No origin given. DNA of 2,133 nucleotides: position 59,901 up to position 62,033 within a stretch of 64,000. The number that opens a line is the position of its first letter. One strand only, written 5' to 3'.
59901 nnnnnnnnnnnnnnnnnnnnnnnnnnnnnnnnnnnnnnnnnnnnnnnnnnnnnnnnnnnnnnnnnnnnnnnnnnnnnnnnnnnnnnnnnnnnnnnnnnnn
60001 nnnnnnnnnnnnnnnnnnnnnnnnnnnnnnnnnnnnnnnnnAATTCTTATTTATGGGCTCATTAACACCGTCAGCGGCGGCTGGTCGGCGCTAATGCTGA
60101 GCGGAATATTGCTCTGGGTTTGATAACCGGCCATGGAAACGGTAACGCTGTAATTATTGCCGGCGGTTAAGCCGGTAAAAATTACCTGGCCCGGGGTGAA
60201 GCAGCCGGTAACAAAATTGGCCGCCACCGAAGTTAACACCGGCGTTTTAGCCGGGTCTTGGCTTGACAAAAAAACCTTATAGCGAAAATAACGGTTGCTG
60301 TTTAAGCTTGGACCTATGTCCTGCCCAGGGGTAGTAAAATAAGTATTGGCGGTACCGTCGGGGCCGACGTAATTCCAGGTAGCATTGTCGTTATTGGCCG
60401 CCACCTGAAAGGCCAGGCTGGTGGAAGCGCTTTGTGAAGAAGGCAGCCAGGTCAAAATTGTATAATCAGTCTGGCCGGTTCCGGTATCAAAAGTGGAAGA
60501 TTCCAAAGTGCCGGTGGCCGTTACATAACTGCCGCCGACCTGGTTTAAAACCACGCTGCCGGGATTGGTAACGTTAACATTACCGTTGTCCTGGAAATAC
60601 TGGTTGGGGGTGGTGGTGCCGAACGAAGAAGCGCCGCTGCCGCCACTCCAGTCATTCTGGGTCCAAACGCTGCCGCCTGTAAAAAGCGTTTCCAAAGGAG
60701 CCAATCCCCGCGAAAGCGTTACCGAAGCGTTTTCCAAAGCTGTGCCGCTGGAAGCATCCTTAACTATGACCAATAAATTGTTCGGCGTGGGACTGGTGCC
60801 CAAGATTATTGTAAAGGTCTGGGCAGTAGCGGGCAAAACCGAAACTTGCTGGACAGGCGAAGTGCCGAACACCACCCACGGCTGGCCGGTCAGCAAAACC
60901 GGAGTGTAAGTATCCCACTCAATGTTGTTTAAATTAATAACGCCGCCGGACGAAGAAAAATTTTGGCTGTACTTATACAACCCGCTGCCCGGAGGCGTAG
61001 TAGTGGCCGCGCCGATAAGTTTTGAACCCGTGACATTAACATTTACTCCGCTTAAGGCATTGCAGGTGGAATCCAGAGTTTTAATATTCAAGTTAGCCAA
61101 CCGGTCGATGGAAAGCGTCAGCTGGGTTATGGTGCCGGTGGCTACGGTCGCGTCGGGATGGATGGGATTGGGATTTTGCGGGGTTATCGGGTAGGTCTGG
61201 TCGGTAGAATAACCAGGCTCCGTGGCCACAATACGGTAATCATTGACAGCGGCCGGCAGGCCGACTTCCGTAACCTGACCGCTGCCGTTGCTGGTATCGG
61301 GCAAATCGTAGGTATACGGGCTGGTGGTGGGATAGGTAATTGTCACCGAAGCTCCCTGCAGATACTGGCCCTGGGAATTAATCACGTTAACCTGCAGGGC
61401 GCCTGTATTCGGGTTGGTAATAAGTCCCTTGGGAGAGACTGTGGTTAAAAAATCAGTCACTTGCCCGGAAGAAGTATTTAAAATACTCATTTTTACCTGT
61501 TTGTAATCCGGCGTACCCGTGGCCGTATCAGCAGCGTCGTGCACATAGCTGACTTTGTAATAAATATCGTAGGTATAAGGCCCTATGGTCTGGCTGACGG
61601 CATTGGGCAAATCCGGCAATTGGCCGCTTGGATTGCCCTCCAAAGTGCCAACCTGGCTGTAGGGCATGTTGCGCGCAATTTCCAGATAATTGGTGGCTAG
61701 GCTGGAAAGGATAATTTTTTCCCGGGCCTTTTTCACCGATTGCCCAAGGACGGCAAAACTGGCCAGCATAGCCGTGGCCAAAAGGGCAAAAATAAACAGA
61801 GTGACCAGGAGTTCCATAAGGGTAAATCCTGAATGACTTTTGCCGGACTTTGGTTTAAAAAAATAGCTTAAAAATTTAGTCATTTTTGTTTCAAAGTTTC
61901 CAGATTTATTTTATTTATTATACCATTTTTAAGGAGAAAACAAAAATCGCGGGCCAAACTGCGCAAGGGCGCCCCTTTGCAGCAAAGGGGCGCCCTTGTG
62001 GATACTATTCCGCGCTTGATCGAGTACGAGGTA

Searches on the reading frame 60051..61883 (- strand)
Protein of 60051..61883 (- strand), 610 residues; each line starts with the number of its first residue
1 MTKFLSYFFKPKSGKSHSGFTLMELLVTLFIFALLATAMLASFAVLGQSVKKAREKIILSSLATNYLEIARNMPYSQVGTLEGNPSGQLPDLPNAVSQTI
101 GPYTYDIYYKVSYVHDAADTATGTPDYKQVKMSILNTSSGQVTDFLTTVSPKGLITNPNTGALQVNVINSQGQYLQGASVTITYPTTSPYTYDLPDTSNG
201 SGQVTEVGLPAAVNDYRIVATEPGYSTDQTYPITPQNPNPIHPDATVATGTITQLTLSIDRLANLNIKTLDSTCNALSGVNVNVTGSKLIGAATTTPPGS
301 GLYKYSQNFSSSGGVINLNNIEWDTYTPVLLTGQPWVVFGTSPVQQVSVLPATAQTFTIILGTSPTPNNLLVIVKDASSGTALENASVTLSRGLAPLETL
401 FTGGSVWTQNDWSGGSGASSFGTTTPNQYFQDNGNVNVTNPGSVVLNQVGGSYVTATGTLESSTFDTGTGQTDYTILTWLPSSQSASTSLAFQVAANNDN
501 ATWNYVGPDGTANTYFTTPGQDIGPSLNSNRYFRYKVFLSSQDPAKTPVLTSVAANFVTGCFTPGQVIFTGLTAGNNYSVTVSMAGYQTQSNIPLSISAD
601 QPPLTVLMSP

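Call 11: search_protein_families(library=ncbifam, proteins=[window:60051-61883:-])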
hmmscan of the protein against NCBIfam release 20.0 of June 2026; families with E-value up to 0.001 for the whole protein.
window:60051-61883:- (610 aa): 4 families
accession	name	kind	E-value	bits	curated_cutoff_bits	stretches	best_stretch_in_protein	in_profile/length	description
TIGR02532.1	IV_pilin_GFxxxE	domain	1.4e-05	24.7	16.3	1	18-39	2-23/24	prepilin-type N-terminal cleavage/methylation domain-containing protein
TIGR01707.1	gspI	equivalog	8.8e-05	22.9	44.35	1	19-68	1-50/101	type II secretion system minor pseudopilin GspI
NF041013.1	T4P_ComGE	equivalog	0.00028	20.9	49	1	16-68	2-54/83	competence type IV pilus minor pilin ComGE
TIGR01708.2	typeII_sec_gspH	equivalog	0.00031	20.8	80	1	17-55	1-41/169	type II secretion system minor pseudopilin GspH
